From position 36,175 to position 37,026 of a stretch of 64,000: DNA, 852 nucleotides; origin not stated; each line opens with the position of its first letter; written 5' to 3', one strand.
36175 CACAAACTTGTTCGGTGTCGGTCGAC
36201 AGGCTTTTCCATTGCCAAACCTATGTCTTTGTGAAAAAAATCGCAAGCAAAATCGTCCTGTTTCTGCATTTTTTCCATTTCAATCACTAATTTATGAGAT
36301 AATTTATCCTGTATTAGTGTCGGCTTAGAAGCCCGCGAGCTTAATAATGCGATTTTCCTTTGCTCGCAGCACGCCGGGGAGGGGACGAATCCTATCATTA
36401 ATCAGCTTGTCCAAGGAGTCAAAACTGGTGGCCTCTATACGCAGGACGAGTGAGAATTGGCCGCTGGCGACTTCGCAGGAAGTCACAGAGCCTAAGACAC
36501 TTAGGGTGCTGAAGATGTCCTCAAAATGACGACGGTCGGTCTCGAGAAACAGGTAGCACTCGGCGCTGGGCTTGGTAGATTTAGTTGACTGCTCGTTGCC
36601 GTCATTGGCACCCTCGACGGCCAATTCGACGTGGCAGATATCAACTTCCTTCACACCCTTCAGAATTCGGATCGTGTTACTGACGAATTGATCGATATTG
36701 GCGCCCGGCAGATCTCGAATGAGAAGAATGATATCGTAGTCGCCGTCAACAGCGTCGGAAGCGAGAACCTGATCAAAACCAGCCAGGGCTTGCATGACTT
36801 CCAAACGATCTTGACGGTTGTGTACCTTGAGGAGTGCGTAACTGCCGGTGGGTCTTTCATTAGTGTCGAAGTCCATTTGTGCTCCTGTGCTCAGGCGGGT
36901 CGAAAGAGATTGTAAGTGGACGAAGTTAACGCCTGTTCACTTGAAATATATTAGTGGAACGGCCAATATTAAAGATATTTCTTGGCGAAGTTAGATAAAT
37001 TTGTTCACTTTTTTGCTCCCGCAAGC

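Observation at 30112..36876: NuoE/NuoF-like module operonic with a single 1253-aa [2Fe-2S]-GltD-ferredoxin-molybdopterin-like fusion lacking the Mo-ligand Cys/Sec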

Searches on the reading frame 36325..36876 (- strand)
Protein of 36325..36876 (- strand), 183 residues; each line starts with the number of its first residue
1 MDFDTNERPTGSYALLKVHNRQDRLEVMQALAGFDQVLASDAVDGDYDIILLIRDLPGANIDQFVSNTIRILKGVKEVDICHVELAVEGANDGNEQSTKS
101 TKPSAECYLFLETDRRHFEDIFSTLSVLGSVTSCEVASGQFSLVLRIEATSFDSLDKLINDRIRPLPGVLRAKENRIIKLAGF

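Call 3: search_protein_families(library=pfam, proteins=[window:36325-36876:-], max_evalue=0.01)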
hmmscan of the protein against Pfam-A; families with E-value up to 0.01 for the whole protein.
window:36325-36876:- (183 aa): 2 families
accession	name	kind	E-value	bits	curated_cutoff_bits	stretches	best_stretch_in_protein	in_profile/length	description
PF01037.27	AsnC_trans_reg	-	3.5e-18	65.7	25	2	111-173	3-66/73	Lrp/AsnC ligand binding domain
PF22482.2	AsnC_trans_reg_3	-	3.2e-07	30.8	24.4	1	115-173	21-78/95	PF0864 C-terminal dimeric alpha+beta barrel domain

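Call 4: search_protein_families(library=ncbifam, proteins=[window:36325-36876:-], max_evalue=0.001)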
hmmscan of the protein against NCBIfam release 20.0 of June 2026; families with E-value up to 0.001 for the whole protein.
window:36325-36876:- (183 aa): 2 families
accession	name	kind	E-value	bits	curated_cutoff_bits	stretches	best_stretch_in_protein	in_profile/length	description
NF040947.1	trans_reg_LysM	equivalog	1.2e-07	31.6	180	1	13-78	63-127/136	HTH-type transcriptional regulator LysM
NF041395.1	TranRegLrpA1_Halo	equivalog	7.7e-07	29.2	250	0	112-173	72-133/142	HTH-type transcriptional regulator LrpA1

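Call 26: search_solved_structures(query=window:36328-36876:-, max_evalue=1, show_alignments=2)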
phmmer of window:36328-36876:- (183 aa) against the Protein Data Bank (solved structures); distinct sequences matched with E-value up to 1: 5.
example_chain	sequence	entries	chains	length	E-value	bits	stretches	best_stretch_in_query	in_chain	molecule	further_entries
2zbc_A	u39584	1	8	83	7.2e-06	29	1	107-170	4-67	83aa long hypothetical transcriptional regulator asnC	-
2e1a_A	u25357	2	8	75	0.0038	20.1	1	116-169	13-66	75aa long hypothetical regulatory protein AsnC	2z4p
2cvi_A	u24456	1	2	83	0.0045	19.9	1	117-169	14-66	75aa long hypothetical regulatory protein AsnC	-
2djw_A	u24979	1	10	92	0.039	16.9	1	17-79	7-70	probable transcriptional regulator, AsnC family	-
2gqq_A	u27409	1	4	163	0.2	14.6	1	118-171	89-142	Leucine-responsive regulatory protein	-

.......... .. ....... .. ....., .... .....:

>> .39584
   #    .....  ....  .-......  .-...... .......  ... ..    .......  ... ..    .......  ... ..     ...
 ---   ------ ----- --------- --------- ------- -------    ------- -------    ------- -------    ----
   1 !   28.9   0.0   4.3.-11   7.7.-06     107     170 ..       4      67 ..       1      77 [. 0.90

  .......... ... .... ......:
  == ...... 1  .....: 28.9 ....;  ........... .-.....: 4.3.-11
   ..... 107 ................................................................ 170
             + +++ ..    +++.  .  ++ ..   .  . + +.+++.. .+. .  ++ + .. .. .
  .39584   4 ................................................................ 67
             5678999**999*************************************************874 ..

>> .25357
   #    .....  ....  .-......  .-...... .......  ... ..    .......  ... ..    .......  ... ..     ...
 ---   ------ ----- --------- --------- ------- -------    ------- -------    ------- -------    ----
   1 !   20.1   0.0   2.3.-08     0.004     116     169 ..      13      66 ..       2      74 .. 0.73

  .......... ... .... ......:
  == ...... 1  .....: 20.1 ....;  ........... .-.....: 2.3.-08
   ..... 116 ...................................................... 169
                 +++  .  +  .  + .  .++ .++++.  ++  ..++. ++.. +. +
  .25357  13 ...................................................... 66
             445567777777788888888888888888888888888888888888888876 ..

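Call 40: find_homologous_proteins(query=window:36328-36876:-, max_evalue=0.001)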
Query window:36328-36876:- (183 aa): 24 proteins with E <= 0.001 among 118 candidates.
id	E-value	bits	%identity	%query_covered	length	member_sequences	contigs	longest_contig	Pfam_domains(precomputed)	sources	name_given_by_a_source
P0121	4.0e-112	390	99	100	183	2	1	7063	PF22482.3,PF01037.29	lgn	-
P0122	9.5e-99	346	87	100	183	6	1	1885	PF22482.3,PF01037.29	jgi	-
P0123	5.7e-93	327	83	100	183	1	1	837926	PF22482.3,PF01037.29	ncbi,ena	-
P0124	4.9e-80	285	72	99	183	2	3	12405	PF22482.3,PF01037.29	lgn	-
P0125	2.0e-79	283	72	100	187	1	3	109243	PF22482.3,PF01037.29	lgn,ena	-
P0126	3.2e-77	276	69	99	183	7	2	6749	PF22482.3,PF01037.29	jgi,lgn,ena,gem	-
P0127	1.1e-72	261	67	100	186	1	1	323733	PF01037.29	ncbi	-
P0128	3.4e-72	260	68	99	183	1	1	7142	PF01037.29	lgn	-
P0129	4.4e-72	259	65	100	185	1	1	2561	PF22482.3,PF01037.29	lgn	-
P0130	1.8e-71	257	65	100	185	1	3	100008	PF22482.3,PF01037.29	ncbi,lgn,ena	ncbi:MAG: Lrp/AsnC ligand binding domain-containing protein [Candidatus Zixiibacteriota bacterium]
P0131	2.6e-70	253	66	100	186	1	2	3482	PF01037.29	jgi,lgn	jgi:DNA-binding Lrp family transcriptional regulator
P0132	1.8e-67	244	60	100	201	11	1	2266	PF22482.3,PF01037.29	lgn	-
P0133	2.0e-67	244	60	100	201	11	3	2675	PF01037.29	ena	-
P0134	3.5e-66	240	62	100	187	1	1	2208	PF22482.3,PF01037.29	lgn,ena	-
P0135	2.0e-65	238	61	100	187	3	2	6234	PF22482.3,PF01037.29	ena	-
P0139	1.4e-29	121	37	98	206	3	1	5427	PF22482.3,PF01037.29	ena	-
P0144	3.1e-24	104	34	92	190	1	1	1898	PF22482.3,PF01037.29,PF03927.20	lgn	-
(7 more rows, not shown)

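Call 42: find_homologous_proteins(query=A3, max_evalue=0.00001)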
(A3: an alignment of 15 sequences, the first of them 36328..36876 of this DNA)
Query A3 (15 sequences) (183 aa, profile of the alignment): 42 proteins with E <= 0.00001 among 7371 candidates.
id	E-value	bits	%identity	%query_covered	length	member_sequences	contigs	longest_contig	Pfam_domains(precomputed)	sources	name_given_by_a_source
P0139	4.6e-60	220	37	98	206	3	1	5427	PF22482.3,PF01037.29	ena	-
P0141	1.9e-59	218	35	98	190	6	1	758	PF22482.3,PF01037.29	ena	-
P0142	4.4e-59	217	34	98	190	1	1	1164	PF22482.3,PF01037.29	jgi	jgi:DNA-binding Lrp family transcriptional regulator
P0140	2.4e-57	211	36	92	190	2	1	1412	PF22482.3,PF01037.29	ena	-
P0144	1.2e-56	209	34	92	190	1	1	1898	PF22482.3,PF01037.29,PF03927.20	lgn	-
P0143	4.9e-55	204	35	92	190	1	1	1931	PF22482.3,PF01037.29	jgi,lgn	-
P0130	7.7e-55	203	65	100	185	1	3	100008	PF22482.3,PF01037.29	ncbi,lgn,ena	ncbi:MAG: Lrp/AsnC ligand binding domain-containing protein [Candidatus Zixiibacteriota bacterium]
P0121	8.5e-55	203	99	100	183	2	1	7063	PF22482.3,PF01037.29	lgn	-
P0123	1.8e-52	195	83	100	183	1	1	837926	PF22482.3,PF01037.29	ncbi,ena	-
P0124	2.4e-52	195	72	99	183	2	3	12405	PF22482.3,PF01037.29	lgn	-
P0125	3.0e-52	195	72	100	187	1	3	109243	PF22482.3,PF01037.29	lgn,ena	-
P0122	4.2e-52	194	87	100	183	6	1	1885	PF22482.3,PF01037.29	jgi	-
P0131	3.3e-51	191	66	100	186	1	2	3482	PF01037.29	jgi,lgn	jgi:DNA-binding Lrp family transcriptional regulator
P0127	4.7e-51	191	67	100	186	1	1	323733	PF01037.29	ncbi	-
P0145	2.0e-50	189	26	94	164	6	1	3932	PF01037.29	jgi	jgi:DNA-binding Lrp family transcriptional regulator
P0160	8.6e-38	148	22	92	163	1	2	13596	-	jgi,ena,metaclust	metaclust:\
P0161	2.1e-37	146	24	92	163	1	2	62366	PF01037.29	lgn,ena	-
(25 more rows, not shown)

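Call 43: find_encoding_contigs(protein=P0139, flank=5000, max_places=1)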
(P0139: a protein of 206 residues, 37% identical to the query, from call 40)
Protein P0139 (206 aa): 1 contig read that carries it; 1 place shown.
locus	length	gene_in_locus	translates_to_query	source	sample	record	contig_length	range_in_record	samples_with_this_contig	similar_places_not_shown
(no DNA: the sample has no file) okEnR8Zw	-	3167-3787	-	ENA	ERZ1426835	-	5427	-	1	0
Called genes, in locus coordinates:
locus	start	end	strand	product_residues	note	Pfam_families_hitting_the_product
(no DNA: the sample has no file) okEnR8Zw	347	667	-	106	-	PF14478:DUF4430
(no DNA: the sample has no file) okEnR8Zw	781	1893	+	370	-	PF01137:RTC, PF05189:RTC_insert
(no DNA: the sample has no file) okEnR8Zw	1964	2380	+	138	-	PF01894:YjbQ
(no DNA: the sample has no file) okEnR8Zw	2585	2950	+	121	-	PF00903:Glyoxalase, PF18029:Glyoxalase_6 (weak)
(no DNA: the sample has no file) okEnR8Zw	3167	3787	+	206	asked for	PF22482:AsnC_trans_reg_3 (faint), PF01037:AsnC_trans_reg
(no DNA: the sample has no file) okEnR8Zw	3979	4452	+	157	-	PF01257:2Fe-2S_thioredx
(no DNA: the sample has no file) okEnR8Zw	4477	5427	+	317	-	?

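Call 44: find_encoding_contigs(protein=P0160, flank=7000, max_places=1)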
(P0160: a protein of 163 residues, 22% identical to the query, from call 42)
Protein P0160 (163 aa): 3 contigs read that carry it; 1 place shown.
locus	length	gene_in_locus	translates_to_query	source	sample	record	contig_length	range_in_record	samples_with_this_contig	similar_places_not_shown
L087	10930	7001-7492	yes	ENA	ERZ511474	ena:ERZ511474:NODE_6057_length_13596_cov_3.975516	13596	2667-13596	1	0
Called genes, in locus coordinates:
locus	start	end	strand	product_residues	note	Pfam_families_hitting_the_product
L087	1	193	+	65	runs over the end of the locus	-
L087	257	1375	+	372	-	PF00180:Iso_dh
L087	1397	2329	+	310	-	PF13714:PEP_mutase, PF00463:ICL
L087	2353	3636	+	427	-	PF00330:Aconitase, PF28406:AcnX_3rd (faint)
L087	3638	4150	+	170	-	PF00694:Aconitase_C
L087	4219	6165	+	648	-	PF17900:Peptidase_M1_N, PF01433:Peptidase_M1, PF18962:Por_Secre_tail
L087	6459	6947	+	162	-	PF01814:Hemerythrin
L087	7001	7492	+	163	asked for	-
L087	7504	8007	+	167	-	PF01257:2Fe-2S_thioredx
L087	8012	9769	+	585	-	PF12837:Fer4_6 (faint), PF01512:Complex1_51K, PF10589:NADH_4Fe-4S, PF12797:Fer4_2 (faint), PF13237:Fer4_10 (weak), PF12838:Fer4_7 (weak), PF13187:Fer4_9 (weak), PF00037:Fer4 (weak), +1 more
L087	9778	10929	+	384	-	?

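Call 45: find_encoding_contigs(protein=P0161, flank=7000, max_places=1)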
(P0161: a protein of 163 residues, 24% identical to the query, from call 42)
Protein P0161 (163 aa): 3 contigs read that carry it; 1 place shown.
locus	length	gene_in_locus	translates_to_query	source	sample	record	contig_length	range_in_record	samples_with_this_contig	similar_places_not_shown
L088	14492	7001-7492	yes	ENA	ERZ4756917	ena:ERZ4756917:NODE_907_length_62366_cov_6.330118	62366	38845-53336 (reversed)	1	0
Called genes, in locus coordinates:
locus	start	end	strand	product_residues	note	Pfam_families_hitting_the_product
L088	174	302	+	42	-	-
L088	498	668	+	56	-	PF01527:HTH_Tnp_1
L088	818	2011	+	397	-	PF02515:CoA_transf_3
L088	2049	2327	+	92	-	-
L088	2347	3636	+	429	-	PF00330:Aconitase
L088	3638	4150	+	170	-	PF00694:Aconitase_C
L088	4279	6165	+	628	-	PF17900:Peptidase_M1_N, PF01433:Peptidase_M1, PF18962:Por_Secre_tail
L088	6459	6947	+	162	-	PF01814:Hemerythrin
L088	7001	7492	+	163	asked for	PF01037:AsnC_trans_reg (faint)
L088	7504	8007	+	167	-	PF01257:2Fe-2S_thioredx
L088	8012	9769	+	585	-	PF01512:Complex1_51K, PF10589:NADH_4Fe-4S, PF00037:Fer4 (weak), PF13237:Fer4_10 (weak), PF12838:Fer4_7 (weak), PF13187:Fer4_9 (weak), PF25160:LdpA_Fe-S-bd (weak), PF00037:Fer4 (weak), +3 more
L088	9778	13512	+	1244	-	PF13510:Fer2_4, PF14691:Fer4_20, PF07992:Pyr_redox_2, PF13450:NAD_binding_8, PF12838:Fer4_7, PF22117:Fer4_Nqo3, PF04879:Molybdop_Fe4S4, PF00384:Molybdopterin, +8 more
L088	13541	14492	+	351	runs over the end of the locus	PF00871:Acetate_kinase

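Call 53: predict_structure(alignment_id=A4)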
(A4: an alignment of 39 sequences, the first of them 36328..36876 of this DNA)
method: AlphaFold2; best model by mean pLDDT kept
length: 183 residues; sequences in the alignment: 39
mean_pLDDT: 80.6   pTM: 0.75
mean pLDDT of the five models: 80.6, 79.1, 78.4, 75.4, 73.0
residues with pLDDT >= 90: 69; 70-90: 82; 50-70: 10; < 50: 22
segments of 3 or more residues with pLDDT < 50: 1-6, 88-101
pLDDT, mean of each block of 10 residues (from residue 1): 48 91 86 85 91 81 87 91 65 32 79 91 89 87 91 91 91 87 44
secondary structure, 60 per line:
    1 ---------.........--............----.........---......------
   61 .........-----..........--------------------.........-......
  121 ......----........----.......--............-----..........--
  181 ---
elements in order: E10-18 H21-32 E37-45 E49-54 H61-69 E75-84 E105-113 H115-126 E131-138 E143-149 H152-163 E169-178

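Call 55: fold_search(model_id=the predicted structure, library=pdb)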
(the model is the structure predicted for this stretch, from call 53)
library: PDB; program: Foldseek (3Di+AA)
matches with E <= 10: 1301; with E <= 0.001: 55
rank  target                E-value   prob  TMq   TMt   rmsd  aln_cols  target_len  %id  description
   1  9miq_A                1.3e-05  1.00  0.50  0.44   7.0       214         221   13  Wild-type Coproheme Decarboxylase from Streptomyces Coelicolor in complex with Monovinyl, Monopropionate Deuteroheme (released 2025-10-22)
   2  9mhr_E                1.5e-05  1.00  0.48  0.42   6.9       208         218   13  G169L variant of Coproheme Decarboxylase from Streptomyces Coelicolor in complex with Monovinyl, Monopropionate Deuter (released 2025-10-22)
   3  9mhq_C                1.6e-05  1.00  0.51  0.44   7.1       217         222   13  G169V variant of Streptomyces coelicolor coproheme decarboxylase in complex with Monovinyl, Monopropionate Deuteroheme (released 2025-10-22)
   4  9mhr_C                1.8e-05  1.00  0.50  0.44   7.1       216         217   14  G169L variant of Coproheme Decarboxylase from Streptomyces Coelicolor in complex with Monovinyl, Monopropionate Deuter (released 2025-10-22)
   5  9mhr_D                1.9e-05  1.00  0.48  0.42   6.9       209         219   13  G169L variant of Coproheme Decarboxylase from Streptomyces Coelicolor in complex with Monovinyl, Monopropionate Deuter (released 2025-10-22)
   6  9mhq_B                3.6e-05  1.00  0.50  0.44   7.1       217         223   13  G169V variant of Streptomyces coelicolor coproheme decarboxylase in complex with Monovinyl, Monopropionate Deuteroheme (released 2025-10-22)
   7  9miq_H                3.8e-05  1.00  0.52  0.45   7.0       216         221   13  Wild-type Coproheme Decarboxylase from Streptomyces Coelicolor in complex with Monovinyl, Monopropionate Deuteroheme (released 2025-10-22)
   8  9miq_B                4.6e-05  1.00  0.49  0.43   7.2       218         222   14  Wild-type Coproheme Decarboxylase from Streptomyces Coelicolor in complex with Monovinyl, Monopropionate Deuteroheme (released 2025-10-22)
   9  9mhr_A                5.7e-05  1.00  0.49  0.44   6.9       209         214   12  G169L variant of Coproheme Decarboxylase from Streptomyces Coelicolor in complex with Monovinyl, Monopropionate Deuter (released 2025-10-22)
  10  2zbc_A                6.1e-05  1.00  0.37  0.81   1.6        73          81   27  Crystal structure of STS042, a stand-alone RAM module protein, from hyperthermophilic archaeon Sulfolobus tokodaii str (released 2008-03-11)
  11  5f9p_B                6.8e-05  1.00  0.56  0.46   6.4       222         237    7  Crystal structure study of anthrone oxidase-like protein (released 2016-12-14)
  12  9kdp_D                9.6e-05  1.00  0.57  0.49   6.3       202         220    9  Crystal structure of monooxygenase PenE (released 2025-07-09)
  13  9kdp_C                9.6e-05  1.00  0.55  0.47   6.3       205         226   11  Crystal structure of monooxygenase PenE (released 2025-07-09)
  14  2cg4_A                1.0e-04  1.00  0.41  0.50   4.5        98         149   13  Structure of E.coli AsnC (released 2006-04-04)
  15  2cvi_A                1.1e-04  1.00  0.39  0.82   1.3        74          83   19  Crystal structure of hypothetical protein PHS023 from Pyrococcus horikoshii (released 2006-06-03)
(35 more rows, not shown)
